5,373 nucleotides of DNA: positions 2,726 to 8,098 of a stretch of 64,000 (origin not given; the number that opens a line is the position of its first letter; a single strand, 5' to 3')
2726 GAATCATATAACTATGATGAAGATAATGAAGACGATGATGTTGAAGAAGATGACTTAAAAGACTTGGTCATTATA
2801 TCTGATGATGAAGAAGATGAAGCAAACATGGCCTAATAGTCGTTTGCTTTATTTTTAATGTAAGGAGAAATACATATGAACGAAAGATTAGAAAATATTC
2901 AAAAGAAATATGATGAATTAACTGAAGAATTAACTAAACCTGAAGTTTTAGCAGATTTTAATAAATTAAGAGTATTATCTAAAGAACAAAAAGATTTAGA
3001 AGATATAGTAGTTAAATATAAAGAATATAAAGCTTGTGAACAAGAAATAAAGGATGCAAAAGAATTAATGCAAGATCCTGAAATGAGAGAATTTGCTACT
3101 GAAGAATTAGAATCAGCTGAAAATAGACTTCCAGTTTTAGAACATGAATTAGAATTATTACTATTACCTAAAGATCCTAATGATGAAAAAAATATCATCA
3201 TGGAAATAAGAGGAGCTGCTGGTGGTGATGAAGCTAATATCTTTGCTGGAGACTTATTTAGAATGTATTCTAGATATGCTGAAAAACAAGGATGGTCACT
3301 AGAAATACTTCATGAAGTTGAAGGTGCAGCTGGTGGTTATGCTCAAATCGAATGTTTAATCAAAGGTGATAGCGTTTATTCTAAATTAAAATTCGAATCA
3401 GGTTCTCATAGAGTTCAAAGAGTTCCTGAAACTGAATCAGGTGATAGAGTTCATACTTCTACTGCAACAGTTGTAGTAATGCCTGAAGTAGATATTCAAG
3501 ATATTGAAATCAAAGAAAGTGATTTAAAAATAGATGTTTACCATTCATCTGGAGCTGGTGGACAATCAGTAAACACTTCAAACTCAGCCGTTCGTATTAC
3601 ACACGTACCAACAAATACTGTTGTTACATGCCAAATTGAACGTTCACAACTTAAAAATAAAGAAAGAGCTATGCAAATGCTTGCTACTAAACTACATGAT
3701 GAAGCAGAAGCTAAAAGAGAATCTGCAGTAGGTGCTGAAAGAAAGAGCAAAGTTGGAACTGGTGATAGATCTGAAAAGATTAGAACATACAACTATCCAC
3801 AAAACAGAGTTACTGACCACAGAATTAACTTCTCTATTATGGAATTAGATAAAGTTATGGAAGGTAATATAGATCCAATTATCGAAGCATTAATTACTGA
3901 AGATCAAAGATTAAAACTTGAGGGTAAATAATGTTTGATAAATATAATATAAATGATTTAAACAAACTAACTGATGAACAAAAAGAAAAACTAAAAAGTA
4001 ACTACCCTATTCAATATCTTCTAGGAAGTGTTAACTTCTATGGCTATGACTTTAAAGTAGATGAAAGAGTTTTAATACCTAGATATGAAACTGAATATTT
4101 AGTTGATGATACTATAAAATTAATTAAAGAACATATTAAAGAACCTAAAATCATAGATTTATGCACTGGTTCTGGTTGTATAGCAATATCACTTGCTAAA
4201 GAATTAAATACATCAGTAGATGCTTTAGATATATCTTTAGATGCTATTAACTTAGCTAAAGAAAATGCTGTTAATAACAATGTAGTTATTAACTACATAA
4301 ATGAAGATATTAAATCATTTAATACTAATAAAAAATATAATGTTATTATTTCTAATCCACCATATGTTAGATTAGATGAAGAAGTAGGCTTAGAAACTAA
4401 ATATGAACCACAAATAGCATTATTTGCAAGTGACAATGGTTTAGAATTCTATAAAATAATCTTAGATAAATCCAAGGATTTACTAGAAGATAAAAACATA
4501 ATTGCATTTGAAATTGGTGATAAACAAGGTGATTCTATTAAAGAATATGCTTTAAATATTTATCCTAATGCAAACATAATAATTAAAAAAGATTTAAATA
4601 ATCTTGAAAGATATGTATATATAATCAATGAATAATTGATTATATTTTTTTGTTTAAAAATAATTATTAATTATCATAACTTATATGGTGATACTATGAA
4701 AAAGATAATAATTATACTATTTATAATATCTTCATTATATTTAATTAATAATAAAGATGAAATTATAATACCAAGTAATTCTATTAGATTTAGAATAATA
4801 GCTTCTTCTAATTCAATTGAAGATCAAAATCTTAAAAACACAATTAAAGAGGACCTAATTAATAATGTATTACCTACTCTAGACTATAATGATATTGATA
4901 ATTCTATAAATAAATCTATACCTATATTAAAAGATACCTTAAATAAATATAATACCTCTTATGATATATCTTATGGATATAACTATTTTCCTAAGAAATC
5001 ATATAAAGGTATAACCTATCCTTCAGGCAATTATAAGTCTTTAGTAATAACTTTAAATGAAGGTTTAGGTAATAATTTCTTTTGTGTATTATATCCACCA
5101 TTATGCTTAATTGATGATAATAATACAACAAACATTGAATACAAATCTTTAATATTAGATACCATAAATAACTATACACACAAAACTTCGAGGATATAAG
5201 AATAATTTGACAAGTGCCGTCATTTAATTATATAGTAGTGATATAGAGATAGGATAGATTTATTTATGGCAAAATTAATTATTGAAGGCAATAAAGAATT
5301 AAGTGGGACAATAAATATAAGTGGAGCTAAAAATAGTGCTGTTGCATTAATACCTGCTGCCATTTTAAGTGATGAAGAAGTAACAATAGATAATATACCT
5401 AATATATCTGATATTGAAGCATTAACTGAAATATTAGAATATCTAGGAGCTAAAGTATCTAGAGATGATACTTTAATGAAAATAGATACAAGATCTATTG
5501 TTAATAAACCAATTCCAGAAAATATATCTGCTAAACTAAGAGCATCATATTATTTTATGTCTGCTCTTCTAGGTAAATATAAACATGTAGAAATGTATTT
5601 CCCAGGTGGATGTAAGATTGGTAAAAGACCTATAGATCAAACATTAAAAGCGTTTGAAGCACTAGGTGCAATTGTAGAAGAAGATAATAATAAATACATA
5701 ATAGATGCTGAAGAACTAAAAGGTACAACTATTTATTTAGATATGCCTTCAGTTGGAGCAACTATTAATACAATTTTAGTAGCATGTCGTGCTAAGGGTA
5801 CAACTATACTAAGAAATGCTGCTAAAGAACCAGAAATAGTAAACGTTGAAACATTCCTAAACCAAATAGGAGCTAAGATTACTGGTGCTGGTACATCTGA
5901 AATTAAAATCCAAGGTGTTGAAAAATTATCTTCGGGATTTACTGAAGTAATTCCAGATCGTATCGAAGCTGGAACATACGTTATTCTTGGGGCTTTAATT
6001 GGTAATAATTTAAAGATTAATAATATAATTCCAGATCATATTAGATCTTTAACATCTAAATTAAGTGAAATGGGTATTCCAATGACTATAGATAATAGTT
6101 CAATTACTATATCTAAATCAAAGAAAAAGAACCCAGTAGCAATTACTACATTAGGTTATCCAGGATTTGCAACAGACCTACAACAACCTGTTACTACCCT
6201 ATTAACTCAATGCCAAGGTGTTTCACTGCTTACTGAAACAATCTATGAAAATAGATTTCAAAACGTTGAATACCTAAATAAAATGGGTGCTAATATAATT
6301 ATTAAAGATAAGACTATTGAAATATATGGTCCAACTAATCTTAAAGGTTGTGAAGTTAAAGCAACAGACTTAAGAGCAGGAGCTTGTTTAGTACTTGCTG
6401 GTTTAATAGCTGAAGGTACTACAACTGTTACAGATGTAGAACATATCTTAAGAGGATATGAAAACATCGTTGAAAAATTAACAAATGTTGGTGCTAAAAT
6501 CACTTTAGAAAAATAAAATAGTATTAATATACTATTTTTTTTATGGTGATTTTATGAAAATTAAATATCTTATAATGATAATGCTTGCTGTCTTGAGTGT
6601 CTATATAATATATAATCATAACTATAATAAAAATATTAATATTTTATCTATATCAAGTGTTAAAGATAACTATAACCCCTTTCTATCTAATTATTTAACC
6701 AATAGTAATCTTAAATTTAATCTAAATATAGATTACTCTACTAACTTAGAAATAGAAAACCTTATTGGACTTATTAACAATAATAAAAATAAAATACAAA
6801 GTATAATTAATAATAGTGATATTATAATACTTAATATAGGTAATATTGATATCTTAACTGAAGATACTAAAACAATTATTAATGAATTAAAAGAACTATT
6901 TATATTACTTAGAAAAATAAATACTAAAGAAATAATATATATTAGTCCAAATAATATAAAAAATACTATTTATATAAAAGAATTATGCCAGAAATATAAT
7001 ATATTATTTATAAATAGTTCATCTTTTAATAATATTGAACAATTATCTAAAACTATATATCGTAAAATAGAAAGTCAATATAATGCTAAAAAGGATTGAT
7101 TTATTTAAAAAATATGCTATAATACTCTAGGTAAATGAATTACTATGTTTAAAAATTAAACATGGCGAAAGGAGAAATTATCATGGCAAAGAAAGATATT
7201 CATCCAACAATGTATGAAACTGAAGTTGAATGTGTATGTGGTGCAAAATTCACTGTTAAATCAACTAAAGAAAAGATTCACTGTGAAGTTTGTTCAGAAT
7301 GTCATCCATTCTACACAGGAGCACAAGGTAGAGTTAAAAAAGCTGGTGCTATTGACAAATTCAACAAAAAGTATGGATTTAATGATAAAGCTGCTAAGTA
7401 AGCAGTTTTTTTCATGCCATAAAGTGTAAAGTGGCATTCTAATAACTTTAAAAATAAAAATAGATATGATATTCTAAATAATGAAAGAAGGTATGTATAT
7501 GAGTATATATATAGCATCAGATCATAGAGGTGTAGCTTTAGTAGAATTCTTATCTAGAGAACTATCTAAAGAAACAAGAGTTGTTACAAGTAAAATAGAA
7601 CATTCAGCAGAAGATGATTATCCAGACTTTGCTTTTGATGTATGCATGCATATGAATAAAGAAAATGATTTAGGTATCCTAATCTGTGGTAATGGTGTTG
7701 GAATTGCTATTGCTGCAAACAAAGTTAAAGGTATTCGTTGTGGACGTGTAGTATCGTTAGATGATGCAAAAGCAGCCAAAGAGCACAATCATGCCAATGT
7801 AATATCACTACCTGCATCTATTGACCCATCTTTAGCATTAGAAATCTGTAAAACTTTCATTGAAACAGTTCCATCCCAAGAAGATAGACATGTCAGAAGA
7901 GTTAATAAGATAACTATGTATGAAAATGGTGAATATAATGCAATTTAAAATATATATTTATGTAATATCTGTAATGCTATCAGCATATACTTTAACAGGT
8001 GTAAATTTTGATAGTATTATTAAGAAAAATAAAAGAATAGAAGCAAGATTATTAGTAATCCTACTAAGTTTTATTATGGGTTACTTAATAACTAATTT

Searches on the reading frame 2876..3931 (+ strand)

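Call 17: search_protein_families(library=pfam, proteins=[window:2876-3931:+], max_evalue=0.00001)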
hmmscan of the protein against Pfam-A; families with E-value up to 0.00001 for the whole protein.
window:2876-3931:+ (351 aa): 2 families
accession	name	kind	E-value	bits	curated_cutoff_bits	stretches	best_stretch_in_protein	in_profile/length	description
PF03462.23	PCRF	-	2.4e-73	246.5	24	1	8-199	1-194/194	PCRF domain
PF00472.26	RF-1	-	1.9e-39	134.6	35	1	208-316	4-116/116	RF-1 domain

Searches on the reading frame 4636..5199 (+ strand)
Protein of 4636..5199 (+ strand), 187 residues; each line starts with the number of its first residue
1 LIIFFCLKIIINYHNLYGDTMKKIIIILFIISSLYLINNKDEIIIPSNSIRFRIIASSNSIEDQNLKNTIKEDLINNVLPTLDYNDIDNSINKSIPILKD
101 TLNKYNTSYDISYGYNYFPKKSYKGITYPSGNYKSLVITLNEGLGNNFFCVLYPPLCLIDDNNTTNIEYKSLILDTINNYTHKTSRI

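Call 17: search_protein_families(library=pfam, proteins=[window:4636-5199:+], max_evalue=0.00001)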
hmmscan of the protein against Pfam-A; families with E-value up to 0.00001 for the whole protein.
window:4636-5199:+ (187 aa): 1 family
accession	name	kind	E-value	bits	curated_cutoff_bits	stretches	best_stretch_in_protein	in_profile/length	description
PF09551.15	Spore_II_R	-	1.4e-26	93.9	25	1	48-161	3-126/128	Stage II sporulation protein R (spore_II_R)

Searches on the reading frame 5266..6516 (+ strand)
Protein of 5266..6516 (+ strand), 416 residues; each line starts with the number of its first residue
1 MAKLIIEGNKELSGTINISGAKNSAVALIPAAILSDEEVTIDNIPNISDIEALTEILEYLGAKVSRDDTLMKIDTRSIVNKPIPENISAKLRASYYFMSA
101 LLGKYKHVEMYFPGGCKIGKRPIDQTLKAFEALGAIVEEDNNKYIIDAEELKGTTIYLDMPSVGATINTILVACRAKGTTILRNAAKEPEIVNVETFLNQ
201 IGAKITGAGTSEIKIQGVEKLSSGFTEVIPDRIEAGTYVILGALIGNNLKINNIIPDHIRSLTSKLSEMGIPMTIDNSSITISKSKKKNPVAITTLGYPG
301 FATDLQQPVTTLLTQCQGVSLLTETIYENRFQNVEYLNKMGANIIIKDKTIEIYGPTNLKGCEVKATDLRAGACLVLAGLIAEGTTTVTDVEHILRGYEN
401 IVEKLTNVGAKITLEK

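Call 17: search_protein_families(library=pfam, proteins=[window:5266-6516:+], max_evalue=0.00001)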
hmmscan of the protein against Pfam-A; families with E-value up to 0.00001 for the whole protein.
window:5266-6516:+ (416 aa): 1 family
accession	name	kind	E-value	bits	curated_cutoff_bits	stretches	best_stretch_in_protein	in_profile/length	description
PF00275.25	EPSP_synthase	-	1.3e-91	307.9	22.8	1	7-405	2-417/417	EPSP synthase (3-phosphoshikimate 1-carboxyvinyltransferase)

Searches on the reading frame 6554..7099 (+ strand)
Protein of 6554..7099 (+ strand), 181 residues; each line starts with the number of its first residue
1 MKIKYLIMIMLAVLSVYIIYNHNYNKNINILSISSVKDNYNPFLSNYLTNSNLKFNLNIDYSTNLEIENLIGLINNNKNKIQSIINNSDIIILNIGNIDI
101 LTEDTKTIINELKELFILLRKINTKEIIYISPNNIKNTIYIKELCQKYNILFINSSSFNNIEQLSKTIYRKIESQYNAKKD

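Call 17: search_protein_families(library=pfam, proteins=[window:6554-7099:+], max_evalue=0.00001)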
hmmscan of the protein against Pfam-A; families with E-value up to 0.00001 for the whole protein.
window:6554-7099:+ (181 aa): 0 families

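Call 20: search_protein_families(library=pfam, proteins=[window:6554-7099:+], max_evalue=0.001)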
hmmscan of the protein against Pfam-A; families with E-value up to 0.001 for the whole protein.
window:6554-7099:+ (181 aa): 1 family
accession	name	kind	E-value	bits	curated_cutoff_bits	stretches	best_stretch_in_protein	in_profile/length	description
PF17182.10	OSK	-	0.00094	18.9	27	0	74-160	57-145/202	OSK domain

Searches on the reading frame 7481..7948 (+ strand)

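Call 17: search_protein_families(library=pfam, proteins=[window:7481-7948:+], max_evalue=0.00001)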
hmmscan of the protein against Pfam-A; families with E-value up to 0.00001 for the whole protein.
window:7481-7948:+ (155 aa): 1 family
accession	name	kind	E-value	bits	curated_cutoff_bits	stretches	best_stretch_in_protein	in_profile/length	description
PF02502.23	LacAB_rpiB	-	2.6e-38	131.6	24.7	1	9-144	1-138/138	Ribose/Galactose Isomerase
